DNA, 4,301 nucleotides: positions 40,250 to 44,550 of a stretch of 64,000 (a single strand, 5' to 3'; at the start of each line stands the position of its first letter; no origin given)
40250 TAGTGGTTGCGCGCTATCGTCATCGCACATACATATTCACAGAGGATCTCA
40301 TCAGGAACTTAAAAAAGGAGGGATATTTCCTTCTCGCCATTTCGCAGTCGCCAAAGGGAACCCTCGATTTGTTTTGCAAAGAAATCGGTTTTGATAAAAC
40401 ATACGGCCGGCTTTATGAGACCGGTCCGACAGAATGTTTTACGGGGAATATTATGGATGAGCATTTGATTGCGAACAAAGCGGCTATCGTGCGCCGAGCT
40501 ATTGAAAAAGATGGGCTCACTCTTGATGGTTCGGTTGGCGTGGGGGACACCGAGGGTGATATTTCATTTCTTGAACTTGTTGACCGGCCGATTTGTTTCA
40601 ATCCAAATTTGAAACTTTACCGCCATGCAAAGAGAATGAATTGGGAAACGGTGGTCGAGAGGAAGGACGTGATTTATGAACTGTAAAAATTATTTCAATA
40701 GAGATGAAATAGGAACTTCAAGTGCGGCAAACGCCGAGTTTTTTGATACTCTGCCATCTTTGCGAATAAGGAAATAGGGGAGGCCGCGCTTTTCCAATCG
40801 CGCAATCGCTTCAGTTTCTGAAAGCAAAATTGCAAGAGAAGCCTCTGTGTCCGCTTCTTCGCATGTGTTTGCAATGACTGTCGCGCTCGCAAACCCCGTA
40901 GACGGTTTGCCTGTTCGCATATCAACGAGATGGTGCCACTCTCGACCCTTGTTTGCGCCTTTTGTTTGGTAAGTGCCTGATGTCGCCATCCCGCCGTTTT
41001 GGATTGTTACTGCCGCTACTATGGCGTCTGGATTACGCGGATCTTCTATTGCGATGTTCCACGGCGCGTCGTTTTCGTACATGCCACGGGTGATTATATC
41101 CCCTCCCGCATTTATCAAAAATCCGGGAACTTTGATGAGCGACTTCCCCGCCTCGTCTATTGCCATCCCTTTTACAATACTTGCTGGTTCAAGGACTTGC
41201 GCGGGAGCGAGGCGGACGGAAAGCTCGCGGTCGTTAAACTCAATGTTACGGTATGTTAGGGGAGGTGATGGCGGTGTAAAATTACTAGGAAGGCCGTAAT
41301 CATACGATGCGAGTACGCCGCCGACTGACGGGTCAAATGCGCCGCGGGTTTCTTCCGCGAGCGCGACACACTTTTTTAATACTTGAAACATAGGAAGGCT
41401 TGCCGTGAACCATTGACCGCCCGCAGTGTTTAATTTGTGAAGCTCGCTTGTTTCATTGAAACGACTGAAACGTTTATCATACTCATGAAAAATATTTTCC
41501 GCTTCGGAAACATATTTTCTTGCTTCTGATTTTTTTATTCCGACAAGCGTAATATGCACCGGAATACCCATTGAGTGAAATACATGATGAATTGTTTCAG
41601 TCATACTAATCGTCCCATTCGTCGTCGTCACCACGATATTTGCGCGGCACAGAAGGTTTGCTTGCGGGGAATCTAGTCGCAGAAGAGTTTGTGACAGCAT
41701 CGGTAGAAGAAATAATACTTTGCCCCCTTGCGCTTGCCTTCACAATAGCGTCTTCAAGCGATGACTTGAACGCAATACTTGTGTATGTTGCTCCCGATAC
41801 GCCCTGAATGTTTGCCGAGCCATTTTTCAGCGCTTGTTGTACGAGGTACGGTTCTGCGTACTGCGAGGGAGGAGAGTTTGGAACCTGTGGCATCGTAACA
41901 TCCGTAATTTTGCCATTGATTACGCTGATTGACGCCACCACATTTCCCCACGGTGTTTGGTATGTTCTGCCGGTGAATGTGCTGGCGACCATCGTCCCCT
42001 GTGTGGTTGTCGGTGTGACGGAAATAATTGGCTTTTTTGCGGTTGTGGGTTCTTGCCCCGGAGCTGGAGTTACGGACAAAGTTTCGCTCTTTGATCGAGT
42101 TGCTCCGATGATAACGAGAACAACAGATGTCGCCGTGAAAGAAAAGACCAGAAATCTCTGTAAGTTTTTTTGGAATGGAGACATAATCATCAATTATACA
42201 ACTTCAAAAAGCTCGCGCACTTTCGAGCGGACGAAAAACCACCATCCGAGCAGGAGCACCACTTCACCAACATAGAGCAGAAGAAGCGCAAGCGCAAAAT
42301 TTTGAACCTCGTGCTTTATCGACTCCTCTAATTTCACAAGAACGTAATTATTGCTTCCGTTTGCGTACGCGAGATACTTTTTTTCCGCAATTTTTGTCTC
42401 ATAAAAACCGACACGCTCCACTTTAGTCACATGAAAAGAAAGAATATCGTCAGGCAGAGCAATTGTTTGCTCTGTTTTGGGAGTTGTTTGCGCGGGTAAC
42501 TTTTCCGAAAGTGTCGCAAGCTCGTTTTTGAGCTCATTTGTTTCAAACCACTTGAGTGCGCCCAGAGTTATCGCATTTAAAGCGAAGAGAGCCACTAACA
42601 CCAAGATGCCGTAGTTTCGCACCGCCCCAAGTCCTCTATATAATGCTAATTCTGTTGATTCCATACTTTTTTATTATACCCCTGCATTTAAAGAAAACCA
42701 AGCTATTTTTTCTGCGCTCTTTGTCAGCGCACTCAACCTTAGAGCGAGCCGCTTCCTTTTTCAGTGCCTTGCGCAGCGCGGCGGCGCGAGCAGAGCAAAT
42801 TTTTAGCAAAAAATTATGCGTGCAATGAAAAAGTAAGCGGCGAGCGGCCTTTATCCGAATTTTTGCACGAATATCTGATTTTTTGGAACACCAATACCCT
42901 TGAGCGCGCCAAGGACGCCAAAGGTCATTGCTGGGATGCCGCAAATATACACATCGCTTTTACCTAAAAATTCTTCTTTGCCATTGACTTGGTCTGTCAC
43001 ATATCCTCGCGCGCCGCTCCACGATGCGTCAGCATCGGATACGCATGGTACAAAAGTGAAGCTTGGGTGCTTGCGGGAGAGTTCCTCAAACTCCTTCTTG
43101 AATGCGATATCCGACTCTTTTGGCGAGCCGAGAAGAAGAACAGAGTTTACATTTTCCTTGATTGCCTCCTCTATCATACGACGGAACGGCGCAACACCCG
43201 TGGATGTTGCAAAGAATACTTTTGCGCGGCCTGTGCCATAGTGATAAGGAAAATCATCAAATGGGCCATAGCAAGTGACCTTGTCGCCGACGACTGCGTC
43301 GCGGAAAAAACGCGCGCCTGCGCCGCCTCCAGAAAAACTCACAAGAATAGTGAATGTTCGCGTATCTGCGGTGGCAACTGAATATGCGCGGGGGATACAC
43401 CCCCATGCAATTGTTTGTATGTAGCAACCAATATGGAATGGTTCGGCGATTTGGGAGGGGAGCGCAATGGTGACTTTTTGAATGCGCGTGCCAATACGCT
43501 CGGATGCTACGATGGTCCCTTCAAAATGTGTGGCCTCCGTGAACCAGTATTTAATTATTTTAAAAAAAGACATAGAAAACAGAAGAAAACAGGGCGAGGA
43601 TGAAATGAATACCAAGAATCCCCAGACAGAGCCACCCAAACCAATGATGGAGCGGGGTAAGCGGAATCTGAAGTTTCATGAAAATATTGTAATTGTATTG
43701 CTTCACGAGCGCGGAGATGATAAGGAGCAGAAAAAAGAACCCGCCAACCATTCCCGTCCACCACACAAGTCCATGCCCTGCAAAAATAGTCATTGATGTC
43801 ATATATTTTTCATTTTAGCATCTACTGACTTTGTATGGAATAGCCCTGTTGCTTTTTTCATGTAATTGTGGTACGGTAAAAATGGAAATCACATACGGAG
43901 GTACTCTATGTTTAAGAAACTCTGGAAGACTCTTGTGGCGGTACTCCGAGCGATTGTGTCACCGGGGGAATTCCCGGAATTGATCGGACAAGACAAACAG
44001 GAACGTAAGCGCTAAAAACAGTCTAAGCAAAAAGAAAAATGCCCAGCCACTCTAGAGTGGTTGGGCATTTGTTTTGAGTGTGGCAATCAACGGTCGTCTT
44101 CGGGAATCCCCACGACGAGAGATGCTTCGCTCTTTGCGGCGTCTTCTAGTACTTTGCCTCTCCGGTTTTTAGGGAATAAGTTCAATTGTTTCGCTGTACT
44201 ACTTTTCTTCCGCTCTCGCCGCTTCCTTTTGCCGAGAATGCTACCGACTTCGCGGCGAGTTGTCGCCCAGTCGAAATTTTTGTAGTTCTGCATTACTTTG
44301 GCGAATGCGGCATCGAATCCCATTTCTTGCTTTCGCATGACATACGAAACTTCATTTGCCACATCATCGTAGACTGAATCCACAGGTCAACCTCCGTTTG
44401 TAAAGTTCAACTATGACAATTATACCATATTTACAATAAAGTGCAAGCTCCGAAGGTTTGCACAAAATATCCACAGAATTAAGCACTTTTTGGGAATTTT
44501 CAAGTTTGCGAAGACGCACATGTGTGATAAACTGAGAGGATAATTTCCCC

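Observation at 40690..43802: Minus-strand operon resembling an extracytoplasmic flavin electron-transfer chain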

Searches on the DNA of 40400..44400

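Call 77: search_rna_families(source=window, start=40400, end=44400, threshold=evalue, max_evalue=1)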
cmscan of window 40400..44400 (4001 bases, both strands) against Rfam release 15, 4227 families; matches with E-value up to 1: 0.
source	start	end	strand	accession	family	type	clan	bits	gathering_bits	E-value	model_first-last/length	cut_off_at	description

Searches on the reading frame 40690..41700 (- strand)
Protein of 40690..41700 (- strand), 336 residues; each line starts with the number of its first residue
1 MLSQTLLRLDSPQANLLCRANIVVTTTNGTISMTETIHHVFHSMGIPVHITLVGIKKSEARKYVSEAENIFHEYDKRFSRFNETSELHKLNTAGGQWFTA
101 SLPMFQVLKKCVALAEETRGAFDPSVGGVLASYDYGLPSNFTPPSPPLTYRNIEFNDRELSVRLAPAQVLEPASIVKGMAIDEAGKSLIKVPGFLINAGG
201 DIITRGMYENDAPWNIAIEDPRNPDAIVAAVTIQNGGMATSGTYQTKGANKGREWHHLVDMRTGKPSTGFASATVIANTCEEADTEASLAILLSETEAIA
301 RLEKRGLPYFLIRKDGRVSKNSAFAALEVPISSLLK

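Call 3: search_protein_families(library=pfam, proteins=[window:40690-41700:-], max_evalue=1)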
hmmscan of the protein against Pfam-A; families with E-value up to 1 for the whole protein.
window:40690-41700:- (336 aa): 2 families
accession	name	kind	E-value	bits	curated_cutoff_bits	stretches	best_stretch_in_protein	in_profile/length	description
PF02424.20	ApbE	-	1e-50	173.2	25.6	1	44-307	1-262/266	ApbE family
PF01994.21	Trm56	-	0.092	13.1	25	0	178-234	34-88/119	tRNA ribose 2'-O-methyltransferase, aTrm56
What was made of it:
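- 40690..41604 (-): g5: ApbE-type FAD:protein FMN transferase, 304 aa, with no leader. Contains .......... at residue 223 and ADTEAS at residue 251. PF02424 E=1e-50 (call 3).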

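Call 4: search_protein_families(library=ncbifam, proteins=[window:40690-41700:-], max_evalue=1)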
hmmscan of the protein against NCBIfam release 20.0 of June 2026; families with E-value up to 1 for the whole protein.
window:40690-41700:- (336 aa): 1 family
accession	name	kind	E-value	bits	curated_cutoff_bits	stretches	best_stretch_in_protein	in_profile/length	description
NF007774.0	PRK10461.1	equivalog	1.8e-24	86.3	498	2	191-318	204-333/351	FAD:protein FMN transferase ApbE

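Call 67: search_solved_structures(query=window:40693-41604:-, max_evalue=0.001, show_alignments=2)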
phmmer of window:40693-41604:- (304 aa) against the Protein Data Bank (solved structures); distinct sequences matched with E-value up to 0.001: 13.
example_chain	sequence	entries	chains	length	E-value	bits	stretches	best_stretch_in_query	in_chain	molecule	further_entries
1vrm_A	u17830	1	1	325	9.6e-27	97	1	40-292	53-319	hypothetical protein TM1553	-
6nxi_A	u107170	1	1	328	2.5e-20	75.9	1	22-285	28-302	FAD:protein FMN transferase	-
3pnd_A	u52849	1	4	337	2.5e-19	72.7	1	11-286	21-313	Thiamine biosynthesis lipoprotein ApbE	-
6nxj_A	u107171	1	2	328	6.3e-19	71.3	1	22-285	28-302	FAD:protein FMN transferase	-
4xgw_A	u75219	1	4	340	1.5e-18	70.1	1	43-286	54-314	FAD:protein FMN transferase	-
7esa_A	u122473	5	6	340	1.5e-18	70.1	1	49-252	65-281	FAD:protein FMN transferase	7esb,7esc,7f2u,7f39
2o18_A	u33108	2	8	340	4.6e-18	68.5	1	43-286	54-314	Thiamine biosynthesis lipoprotein apbE | FAD:protein FMN transferase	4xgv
5mgy_H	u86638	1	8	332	1e-17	67.3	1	33-286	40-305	FAD:protein FMN transferase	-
4xgx_A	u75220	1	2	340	1.7e-17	66.6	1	134-286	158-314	FAD:protein FMN transferase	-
4xdt_A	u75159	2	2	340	4.7e-14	55.3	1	31-289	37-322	FAD:protein FMN transferase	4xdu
4ifu_A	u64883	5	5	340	2.7e-13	52.9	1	33-289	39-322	FAD:protein FMN transferase | Thiamine biosynthesis lipoprotein ApbE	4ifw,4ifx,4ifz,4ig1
7mgt_A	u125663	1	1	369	1.2e-12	50.7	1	33-289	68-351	FAD:protein FMN transferase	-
4xdr_A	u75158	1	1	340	3.2e-12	49.3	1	33-289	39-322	FAD:protein FMN transferase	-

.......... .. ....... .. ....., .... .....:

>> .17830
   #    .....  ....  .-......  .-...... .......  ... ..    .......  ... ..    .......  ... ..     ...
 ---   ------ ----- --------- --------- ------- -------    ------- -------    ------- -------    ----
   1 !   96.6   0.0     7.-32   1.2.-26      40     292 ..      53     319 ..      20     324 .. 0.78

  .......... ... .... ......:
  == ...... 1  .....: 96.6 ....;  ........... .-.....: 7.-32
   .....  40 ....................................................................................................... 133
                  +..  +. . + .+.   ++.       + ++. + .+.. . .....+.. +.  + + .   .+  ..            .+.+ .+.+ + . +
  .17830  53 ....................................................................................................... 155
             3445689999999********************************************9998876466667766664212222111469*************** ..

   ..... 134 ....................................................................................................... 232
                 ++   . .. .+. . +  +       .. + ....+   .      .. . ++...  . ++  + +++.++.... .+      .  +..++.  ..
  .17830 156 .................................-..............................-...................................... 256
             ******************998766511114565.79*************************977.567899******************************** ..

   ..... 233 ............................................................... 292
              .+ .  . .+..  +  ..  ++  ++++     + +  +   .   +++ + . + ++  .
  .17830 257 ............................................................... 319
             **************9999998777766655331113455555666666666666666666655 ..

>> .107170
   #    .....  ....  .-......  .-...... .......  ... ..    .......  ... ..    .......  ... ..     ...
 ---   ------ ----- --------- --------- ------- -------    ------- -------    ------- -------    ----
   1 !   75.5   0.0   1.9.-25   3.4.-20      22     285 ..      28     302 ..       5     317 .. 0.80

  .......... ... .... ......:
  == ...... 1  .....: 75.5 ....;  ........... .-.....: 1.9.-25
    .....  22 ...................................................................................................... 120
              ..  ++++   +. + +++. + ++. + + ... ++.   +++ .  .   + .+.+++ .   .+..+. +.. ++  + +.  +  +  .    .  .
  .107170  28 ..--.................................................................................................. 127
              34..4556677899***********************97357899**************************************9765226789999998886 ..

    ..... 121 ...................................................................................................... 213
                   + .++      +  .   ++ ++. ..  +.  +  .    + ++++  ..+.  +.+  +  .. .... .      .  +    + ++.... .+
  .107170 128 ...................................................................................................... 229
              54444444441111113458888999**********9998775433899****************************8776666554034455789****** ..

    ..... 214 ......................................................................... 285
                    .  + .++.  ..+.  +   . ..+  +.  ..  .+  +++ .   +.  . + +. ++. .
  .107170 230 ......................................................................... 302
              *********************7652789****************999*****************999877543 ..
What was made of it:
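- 40690..41604 (-): PDB ApbEs, 1e-26 to 1e-12; query residue 11 aligns with residue 21 of the signal-less 3PND construct (call 67).
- On ApbE (PF02424) FAD:protein FMN transferase: PDB ApbEs match at 1e-26 to 1e-12 (call 67).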

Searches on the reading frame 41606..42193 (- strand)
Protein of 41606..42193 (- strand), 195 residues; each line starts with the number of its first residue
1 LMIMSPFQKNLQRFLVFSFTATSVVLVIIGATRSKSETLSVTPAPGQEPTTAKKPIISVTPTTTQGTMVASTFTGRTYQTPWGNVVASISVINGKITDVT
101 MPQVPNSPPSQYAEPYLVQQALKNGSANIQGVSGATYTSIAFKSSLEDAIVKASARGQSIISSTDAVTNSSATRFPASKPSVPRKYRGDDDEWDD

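Call 3: search_protein_families(library=pfam, proteins=[window:41606-42193:-], max_evalue=1)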
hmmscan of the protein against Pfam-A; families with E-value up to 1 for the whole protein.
window:41606-42193:- (195 aa): 1 family
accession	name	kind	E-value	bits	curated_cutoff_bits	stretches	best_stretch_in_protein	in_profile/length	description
PF04205.19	FMN_bind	-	6.5e-07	30.4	22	1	82-150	3-76/77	FMN-binding domain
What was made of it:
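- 41606..42193 (-): g4: membrane-anchored FMN_bind protein. The likely start is the ATG at 42184, giving 192 aa. It has an N-terminal anchor, a Pro/Thr-rich linker, the FMN_bind domain with the flavinylation motif SGATYTS (41777-41797; target Thr133), and an acidic tail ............. PF04205, 30.4 bits against a cut-off of 22 (call 3).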

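Call 4: search_protein_families(library=ncbifam, proteins=[window:41606-42193:-], max_evalue=1)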
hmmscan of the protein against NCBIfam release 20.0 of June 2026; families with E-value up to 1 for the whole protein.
window:41606-42193:- (195 aa): 1 family
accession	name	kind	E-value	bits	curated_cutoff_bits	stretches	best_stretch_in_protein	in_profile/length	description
NF045876.1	RnfG_DVU2794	exception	0.0065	16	205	1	110-150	136-176/190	RnfABCDGE type electron transport complex subunit G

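Call 68: search_solved_structures(query=window:41609-42184:-, max_evalue=1, show_alignments=2)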
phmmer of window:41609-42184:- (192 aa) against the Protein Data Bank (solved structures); distinct sequences matched with E-value up to 1: 3.
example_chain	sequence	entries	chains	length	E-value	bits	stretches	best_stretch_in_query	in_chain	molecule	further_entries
8p2a_A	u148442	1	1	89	3e-11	46.8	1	67-150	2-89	FMN-binding domain-containing protein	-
3o6u_A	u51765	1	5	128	0.62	13.2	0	98-156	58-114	uncharacterized protein CPE2226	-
5xw7_A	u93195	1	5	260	0.75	12.9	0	109-175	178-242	Cellulose synthase subunit C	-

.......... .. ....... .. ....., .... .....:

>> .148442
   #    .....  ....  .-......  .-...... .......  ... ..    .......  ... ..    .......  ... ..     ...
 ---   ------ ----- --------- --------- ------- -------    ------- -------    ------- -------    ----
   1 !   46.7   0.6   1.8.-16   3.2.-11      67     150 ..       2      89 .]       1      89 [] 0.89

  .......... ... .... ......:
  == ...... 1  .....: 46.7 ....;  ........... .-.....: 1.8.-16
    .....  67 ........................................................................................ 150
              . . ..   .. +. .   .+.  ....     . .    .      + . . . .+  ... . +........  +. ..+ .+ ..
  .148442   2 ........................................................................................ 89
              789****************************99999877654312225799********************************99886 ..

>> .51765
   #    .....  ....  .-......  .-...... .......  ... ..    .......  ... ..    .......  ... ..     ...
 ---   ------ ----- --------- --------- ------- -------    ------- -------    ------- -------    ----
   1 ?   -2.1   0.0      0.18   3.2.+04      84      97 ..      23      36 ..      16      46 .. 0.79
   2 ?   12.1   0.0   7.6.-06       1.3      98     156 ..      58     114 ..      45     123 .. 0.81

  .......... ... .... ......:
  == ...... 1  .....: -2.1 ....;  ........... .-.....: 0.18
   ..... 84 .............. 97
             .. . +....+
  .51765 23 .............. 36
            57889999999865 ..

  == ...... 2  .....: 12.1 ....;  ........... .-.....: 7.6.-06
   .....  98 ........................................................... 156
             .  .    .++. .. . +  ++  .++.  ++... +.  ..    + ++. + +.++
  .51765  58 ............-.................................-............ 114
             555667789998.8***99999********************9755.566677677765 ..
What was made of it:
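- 41606..42193 (-): PDB 8P2A (SaFMN3-D2, a covalent-FMN domain), 3e-11 (call 68).
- On FMN_bind (PF04205), ApbE substrate: 8P2A matches at 3e-11 (call 68).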
